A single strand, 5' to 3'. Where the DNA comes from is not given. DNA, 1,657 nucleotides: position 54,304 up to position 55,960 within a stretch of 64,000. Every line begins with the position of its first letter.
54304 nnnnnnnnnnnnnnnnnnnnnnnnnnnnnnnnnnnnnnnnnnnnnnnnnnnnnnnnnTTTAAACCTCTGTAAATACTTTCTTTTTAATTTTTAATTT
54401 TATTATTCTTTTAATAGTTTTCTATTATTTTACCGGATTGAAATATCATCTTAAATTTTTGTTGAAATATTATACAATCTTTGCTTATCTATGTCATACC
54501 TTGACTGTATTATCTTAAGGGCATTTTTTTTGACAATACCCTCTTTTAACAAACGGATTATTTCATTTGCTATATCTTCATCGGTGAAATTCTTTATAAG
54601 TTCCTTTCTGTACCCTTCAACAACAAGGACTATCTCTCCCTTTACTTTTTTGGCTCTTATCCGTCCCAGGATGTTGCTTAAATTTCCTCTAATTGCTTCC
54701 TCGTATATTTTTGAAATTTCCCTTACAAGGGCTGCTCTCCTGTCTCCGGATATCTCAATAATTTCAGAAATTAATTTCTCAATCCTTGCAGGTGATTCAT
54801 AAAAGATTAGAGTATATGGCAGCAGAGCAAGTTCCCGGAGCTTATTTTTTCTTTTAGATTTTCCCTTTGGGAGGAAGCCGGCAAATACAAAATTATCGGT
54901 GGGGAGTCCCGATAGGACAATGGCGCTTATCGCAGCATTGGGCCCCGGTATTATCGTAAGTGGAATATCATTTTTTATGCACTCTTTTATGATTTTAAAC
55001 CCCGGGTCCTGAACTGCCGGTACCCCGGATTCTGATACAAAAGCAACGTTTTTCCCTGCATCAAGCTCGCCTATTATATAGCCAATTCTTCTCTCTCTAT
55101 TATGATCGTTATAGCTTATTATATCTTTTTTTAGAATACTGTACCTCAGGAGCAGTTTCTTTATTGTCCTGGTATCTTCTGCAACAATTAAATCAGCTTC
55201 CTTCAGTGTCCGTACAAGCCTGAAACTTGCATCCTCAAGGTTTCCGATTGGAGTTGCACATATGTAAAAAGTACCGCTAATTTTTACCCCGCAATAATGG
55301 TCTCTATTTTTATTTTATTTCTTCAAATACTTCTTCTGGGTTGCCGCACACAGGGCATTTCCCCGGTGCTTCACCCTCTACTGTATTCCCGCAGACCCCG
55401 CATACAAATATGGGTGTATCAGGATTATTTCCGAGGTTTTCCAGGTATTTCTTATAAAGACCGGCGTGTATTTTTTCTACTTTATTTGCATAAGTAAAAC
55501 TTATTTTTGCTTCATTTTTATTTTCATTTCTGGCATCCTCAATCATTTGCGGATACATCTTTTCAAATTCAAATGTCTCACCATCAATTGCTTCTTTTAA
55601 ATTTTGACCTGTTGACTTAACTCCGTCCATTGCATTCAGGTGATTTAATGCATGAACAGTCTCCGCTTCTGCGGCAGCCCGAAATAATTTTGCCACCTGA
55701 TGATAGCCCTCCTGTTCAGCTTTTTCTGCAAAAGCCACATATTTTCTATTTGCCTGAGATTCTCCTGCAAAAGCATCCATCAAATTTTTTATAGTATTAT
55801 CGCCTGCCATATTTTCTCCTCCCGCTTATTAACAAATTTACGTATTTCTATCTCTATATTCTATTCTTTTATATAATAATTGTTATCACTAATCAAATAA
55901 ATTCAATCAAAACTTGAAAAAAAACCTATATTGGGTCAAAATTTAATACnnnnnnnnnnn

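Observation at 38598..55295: Three conserved genes lack any ATG/GTG/TTG start and share an SD + 5 nt + ATT arrangement (rsmI, panE, CAP-domain gene)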

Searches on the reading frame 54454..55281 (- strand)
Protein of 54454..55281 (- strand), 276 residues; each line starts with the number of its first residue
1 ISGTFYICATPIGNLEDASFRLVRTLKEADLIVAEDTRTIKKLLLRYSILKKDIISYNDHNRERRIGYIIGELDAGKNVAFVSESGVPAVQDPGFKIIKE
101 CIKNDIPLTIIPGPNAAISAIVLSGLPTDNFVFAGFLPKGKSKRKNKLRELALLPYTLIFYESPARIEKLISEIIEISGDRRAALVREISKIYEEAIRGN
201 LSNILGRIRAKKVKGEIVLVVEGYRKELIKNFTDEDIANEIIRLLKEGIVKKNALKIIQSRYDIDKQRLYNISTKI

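Call 10: search_protein_families(library=pfam, proteins=[window:54454-55281:-])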
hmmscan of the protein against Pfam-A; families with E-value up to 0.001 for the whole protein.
window:54454-55281:- (276 aa): 1 family
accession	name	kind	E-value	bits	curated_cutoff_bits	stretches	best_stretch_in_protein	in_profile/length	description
PF00590.25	TP_methylase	-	3.2e-27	96.3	27.8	1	4-204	1-211/212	Tetrapyrrole (Corrin/Porphyrin) Methylases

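Call 11: search_protein_families(library=ncbifam, proteins=[window:54454-55281:-])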
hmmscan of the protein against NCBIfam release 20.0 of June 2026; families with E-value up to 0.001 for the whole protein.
window:54454-55281:- (276 aa): 5 families
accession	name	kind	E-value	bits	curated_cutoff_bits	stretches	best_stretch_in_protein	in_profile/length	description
TIGR00096.1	TIGR00096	equivalog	1.3e-63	215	167.9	1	5-273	2-271/275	16S rRNA (cytidine(1402)-2'-O)-methyltransferase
NF011570.0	PRK14994.1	equivalog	2.8e-54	184.3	502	1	3-272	12-280/287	16S rRNA (cytidine(1402)-2'-O)-methyltransferase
TIGR01469.1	cobA_cysG_Cterm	equivalog_domain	7.7e-07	29.1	185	1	85-222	86-231/238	uroporphyrinogen-III C-methyltransferase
TIGR01465.1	cobM_cbiF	equivalog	1.2e-06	28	259.65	1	18-221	14-223/247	precorrin-4 C(11)-methyltransferase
NF004455.0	PRK05787.1-3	equivalog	0.00021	20.9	258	1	13-205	11-202/221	cobalt-precorrin-7 (C(5))-methyltransferase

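Call 18: find_related_loci(query=window:54454-55281:-, collection=genome_contigs, flank=10000)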
Query window:54454-55281:- (276 aa) in genome_contigs; peptide patterns used: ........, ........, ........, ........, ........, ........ (x = any residue, [..] = any of these).
599 stretches matched a pattern (row limit reached: there are more); 315 encode a relative of the query (tblastn E <= 1e-3); the best 80 are kept; 80 distinct loci.
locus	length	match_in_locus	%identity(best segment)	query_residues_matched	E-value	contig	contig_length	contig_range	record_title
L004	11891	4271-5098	84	1-276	3e-153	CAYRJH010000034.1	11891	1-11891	MAG TPA_asm: uncultured Actinomycetota bacterium isolate binchicken_co364_692 genome assembly, contig: NODE_7687_length_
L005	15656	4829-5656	82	1-276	5e-151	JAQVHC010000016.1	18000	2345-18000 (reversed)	MAG: Actinomycetota bacterium isolate STE_197 NODE_7048_length_18000_cov_6.620601_Sandtown_E, whole genome shotgun seque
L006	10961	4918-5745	72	1-276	3e-134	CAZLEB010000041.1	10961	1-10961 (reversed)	MAG TPA_asm: uncultured Actinomycetota bacterium isolate binchicken_co364_35 genome assembly, contig: NODE_8953_length_1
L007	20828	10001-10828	75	1-276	5e-133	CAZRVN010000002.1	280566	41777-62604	MAG TPA_asm: uncultured Actinomycetota bacterium isolate binchicken_co196_218 genome assembly, contig: NODE_3_length_280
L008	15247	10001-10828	66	1-276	4e-121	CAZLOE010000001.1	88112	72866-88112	MAG TPA_asm: uncultured Actinomycetota bacterium isolate binchicken_co196_361 genome assembly, contig: NODE_174_length_8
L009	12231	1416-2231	44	1-273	2e-70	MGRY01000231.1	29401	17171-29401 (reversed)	MAG: Deltaproteobacteria bacterium RIFCSPLOWO2_02_56_12 rifcsplowo2_02_sub10_scaffold_88, whole genome shotgun sequence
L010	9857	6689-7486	42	5-271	1e-66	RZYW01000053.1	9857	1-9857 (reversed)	MAG: Clostridia bacterium isolate INTA.AUR.031 contig-100_3390, whole genome shotgun sequence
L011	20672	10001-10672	50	2-226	1e-65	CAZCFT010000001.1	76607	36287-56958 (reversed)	MAG TPA_asm: uncultured Ignavibacteriaceae bacterium isolate SRP118108_co4_512 genome assembly, contig: NODE_126_length_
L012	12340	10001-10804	42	4-272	9e-66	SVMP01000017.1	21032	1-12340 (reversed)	MAG: Oscillospiraceae bacterium isolate SIG516 NODE_13072_length_21032_cov_1.129395, whole genome shotgun sequence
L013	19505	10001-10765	43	7-266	8e-65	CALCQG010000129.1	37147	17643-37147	MAG TPA_asm: uncultured Synergistales bacterium isolate SRR1562000_bin.37_CONCOCT_v1.1_MAG genome assembly, contig: ERZ7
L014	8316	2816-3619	41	4-272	1e-64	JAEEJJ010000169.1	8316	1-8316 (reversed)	MAG: Clostridiales bacterium isolate Tb.RUG.167 k141_9932873_flag=0_multi=32.1691_len=8316, whole genome shotgun sequenc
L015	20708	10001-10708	47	2-235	1e-64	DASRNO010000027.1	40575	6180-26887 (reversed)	MAG TPA_asm: Bacteroidaceae bacterium isolate SMAG_U10244 k141_398219, whole genome shotgun sequence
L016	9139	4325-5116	45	3-273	4e-64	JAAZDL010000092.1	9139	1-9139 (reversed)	MAG: Mycoplasmatota bacterium isolate AS09scLD_156 221511_AS09, whole genome shotgun sequence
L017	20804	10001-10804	41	4-272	4e-64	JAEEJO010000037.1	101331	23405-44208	MAG: Clostridiales bacterium isolate Tb.RUG.171 k141_5208653_flag=0_multi=29.0470_len=101331, whole genome shotgun seque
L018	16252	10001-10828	40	2-276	5e-64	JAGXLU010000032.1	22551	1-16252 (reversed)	MAG: Halanaerobiales bacterium isolate GSL_CB2_7 NODE_251_length_22551_cov_17.7164, whole genome shotgun sequence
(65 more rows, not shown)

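Call 70: find_homologous_proteins(query=window:54454-55281:-, max_evalue=1e-40)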
Query window:54454-55281:- (276 aa): 5587 proteins with E <= 1e-40 among 8000 candidates; the best 120 are listed.
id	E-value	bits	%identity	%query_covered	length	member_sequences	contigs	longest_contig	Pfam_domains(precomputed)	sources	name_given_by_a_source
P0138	2.2e-145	501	84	100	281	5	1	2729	PF00590.26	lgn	-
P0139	1.8e-144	498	83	100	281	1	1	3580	PF00590.26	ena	-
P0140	4.2e-134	464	83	95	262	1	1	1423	PF00590.26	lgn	-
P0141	6.0e-128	444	74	100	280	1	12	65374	PF00590.26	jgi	-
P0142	6.0e-128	444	74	100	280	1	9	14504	PF00590.26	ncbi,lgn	-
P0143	9.1e-125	433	72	100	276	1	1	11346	PF00590.26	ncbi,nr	ncbi:MAG: 16S rRNA (cytidine(1402)-2'-O)-methyltransferase [Actinobacteria bacterium]|nr:MAG: 16S rR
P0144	2.9e-124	432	71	100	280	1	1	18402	PF00590.26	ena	-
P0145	1.0e-123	430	73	100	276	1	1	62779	PF00590.26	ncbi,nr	ncbi:MAG: 16S rRNA (cytidine(1402)-2'-O)-methyltransferase [Actinomycetota bacterium]|nr:16S rRNA (c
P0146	1.4e-123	429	71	100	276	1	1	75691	PF00590.26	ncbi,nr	ncbi:MAG: 16S rRNA (cytidine(1402)-2'-O)-methyltransferase [Clostridia bacterium]|nr:16S rRNA (cytid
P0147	9.2e-123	427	71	100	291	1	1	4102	PF00590.26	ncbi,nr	ncbi:MAG: 16S rRNA (cytidine(1402)-2'-O)-methyltransferase [Actinobacteria bacterium]|nr:16S rRNA (c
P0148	1.9e-122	426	71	100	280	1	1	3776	PF00590.26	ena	-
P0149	1.8e-121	422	71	100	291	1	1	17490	PF00590.26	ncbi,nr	ncbi:MAG: 16S rRNA (cytidine(1402)-2'-O)-methyltransferase [Actinobacteria bacterium]|nr:16S rRNA (c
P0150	3.0e-121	422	70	100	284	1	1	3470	PF00590.26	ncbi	-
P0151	5.0e-120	418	70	100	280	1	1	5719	PF00590.26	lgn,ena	-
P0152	7.2e-120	417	69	100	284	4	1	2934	PF00590.26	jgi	-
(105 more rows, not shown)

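Call 72: find_encoding_contigs(protein=P0145, flank=10000, max_places=1)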
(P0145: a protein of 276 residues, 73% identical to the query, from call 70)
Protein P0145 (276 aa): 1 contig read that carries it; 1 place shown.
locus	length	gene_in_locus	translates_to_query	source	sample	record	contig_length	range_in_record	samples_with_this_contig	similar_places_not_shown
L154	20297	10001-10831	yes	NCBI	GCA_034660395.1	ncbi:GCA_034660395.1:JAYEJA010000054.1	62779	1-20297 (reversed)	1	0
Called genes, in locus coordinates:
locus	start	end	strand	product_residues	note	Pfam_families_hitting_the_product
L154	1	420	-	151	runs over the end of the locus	PF01927:Mut7-C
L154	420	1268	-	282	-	PF03631:Virul_fac_BrkB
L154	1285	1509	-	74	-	-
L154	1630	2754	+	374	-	PF02163:Peptidase_M50, PF00571:CBS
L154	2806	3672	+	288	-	PF00702:Hydrolase (faint), PF08282:Hydrolase_3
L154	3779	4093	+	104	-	PF12732:YtxH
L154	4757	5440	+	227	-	PF12849:PBP_like_2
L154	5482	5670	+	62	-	PF12849:PBP_like_2 (weak)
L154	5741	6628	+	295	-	PF00528:BPD_transp_1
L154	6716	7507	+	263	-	PF00528:BPD_transp_1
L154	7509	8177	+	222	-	PF01895:PhoU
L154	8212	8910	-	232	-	PF02254:TrkA_N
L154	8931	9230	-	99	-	PF07885:Ion_trans_2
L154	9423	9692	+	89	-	PF04014:MazE_antitoxin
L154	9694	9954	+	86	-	-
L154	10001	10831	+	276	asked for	PF00590:TP_methylase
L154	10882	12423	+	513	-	PF00133:tRNA-synt_1, PF01406:tRNA-synt_1e (faint), PF09334:tRNA-synt_1g, PF00133:tRNA-synt_1, PF09334:tRNA-synt_1g, PF00133:tRNA-synt_1 (weak), PF19303:Anticodon_3 (faint)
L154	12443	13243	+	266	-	PF01026:TatD_DNase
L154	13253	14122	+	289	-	PF00398:RrnaAD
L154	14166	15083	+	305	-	PF00288:GHMP_kinases_N, PF08544:GHMP_kinases_C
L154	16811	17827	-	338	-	PF01074:Glyco_hydro_38N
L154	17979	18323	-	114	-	PF14278:TetR_C_8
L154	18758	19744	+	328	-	PF07143:AttH, PF17186:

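Call 73: find_encoding_contigs(protein=P0143, flank=10000, max_places=1)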
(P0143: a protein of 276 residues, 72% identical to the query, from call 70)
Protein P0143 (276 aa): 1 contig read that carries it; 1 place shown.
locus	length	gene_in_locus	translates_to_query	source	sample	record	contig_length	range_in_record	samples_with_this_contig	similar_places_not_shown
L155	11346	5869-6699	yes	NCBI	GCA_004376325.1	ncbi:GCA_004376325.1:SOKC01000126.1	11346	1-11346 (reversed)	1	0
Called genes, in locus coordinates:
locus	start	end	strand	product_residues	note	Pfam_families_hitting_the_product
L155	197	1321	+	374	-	PF13398:Peptidase_M50B (weak), PF02163:Peptidase_M50, PF00571:CBS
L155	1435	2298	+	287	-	PF08282:Hydrolase_3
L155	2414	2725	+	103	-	PF12732:YtxH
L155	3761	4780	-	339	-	PF07885:Ion_trans_2, PF02254:TrkA_N, PF02080:TrkA_C (weak)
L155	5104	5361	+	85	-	PF01402:RHH_1, PF12651:RHH_3 (weak)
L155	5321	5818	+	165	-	PF01850:PIN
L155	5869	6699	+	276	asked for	PF00590:TP_methylase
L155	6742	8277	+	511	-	PF00133:tRNA-synt_1, PF01406:tRNA-synt_1e (faint), PF09334:tRNA-synt_1g, PF00133:tRNA-synt_1, PF09334:tRNA-synt_1g, PF00133:tRNA-synt_1, PF08264:Anticodon_1, PF19303:Anticodon_3 (weak)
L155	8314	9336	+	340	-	PF01026:TatD_DNase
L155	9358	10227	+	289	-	PF00398:RrnaAD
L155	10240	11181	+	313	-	PF22700:MVD-like_N (faint), PF00288:GHMP_kinases_N, PF08544:GHMP_kinases_C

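Call 74: find_encoding_contigs(protein=P0144, flank=10000, max_places=1)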
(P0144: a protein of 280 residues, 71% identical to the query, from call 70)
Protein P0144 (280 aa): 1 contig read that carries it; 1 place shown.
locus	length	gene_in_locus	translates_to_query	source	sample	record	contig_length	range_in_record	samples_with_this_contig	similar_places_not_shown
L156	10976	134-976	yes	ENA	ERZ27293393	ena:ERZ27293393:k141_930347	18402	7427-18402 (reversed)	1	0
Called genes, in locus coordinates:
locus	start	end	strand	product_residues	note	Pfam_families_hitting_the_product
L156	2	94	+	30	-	?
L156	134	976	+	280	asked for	PF00590:TP_methylase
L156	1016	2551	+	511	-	PF00133:tRNA-synt_1, PF01406:tRNA-synt_1e (faint), PF09334:tRNA-synt_1g, PF00133:tRNA-synt_1, PF09334:tRNA-synt_1g, PF00133:tRNA-synt_1, PF08264:Anticodon_1, PF19303:Anticodon_3 (weak)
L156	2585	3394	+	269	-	PF01026:TatD_DNase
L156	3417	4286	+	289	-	PF00398:RrnaAD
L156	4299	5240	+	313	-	PF00288:GHMP_kinases_N, PF08544:GHMP_kinases_C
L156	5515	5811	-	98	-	PF26900:Phage_lambda_Ea47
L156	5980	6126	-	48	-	-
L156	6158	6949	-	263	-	PF01555:N6_N4_Mtase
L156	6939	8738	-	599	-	PF09491:RE_AlwI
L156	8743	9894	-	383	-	PF02086:MethyltransfD12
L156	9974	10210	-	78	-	-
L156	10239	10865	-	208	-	PF01726:LexA_DNA_bind, PF00717:Peptidase_S24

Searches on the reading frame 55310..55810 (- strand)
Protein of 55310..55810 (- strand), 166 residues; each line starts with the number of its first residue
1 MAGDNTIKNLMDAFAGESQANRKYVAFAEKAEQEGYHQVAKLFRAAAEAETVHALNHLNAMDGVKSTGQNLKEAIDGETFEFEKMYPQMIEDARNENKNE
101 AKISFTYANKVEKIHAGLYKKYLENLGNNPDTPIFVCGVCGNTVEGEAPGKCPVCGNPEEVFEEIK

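Call 12: find_encoding_contigs(protein=window:55310-55810:-, flank=10000, max_places=10)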
Protein window:55310-55810:- (166 aa): 7 contigs read that carry it; 3 places shown.
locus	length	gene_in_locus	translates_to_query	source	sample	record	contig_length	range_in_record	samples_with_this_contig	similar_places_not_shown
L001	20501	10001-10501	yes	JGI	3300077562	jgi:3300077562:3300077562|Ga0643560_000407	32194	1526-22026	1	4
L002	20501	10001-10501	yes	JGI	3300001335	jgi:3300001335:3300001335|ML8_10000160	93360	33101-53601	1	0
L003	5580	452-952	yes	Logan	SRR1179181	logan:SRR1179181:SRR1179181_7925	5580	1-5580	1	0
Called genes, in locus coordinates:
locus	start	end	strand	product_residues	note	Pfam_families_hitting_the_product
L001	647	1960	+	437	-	PF00512:HisKA, PF02518:HATPase_c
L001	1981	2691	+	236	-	PF00072:Response_reg, PF00486:Trans_reg_C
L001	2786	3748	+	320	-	PF12849:PBP_like_2, PF13531:SBP_bac_11 (weak), PF12727:PBP_like (weak)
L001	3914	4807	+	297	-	PF00528:BPD_transp_1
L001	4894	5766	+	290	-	PF00528:BPD_transp_1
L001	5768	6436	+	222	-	PF01895:PhoU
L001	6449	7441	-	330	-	PF04041:Glyco_hydro_130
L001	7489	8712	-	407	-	PF07221:GlcNAc_2-epim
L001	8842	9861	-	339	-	PF07885:Ion_trans_2, PF02254:TrkA_N, PF02080:TrkA_C (weak)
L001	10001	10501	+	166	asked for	PF02915:Rubrerythrin, PF21349:RUBY_RBDX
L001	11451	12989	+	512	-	PF00133:tRNA-synt_1, PF01406:tRNA-synt_1e (weak), PF09334:tRNA-synt_1g, PF00133:tRNA-synt_1, PF08264:Anticodon_1 (weak), PF19303:Anticodon_3 (weak)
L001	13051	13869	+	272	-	PF01026:TatD_DNase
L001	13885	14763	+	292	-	PF00398:RrnaAD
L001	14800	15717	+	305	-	PF22700:MVD-like_N (weak), PF00288:GHMP_kinases_N, PF08544:GHMP_kinases_C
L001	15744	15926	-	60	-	-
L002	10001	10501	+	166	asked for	PF02915:Rubrerythrin, PF21349:RUBY_RBDX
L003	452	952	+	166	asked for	PF02915:Rubrerythrin, PF21349:RUBY_RBDX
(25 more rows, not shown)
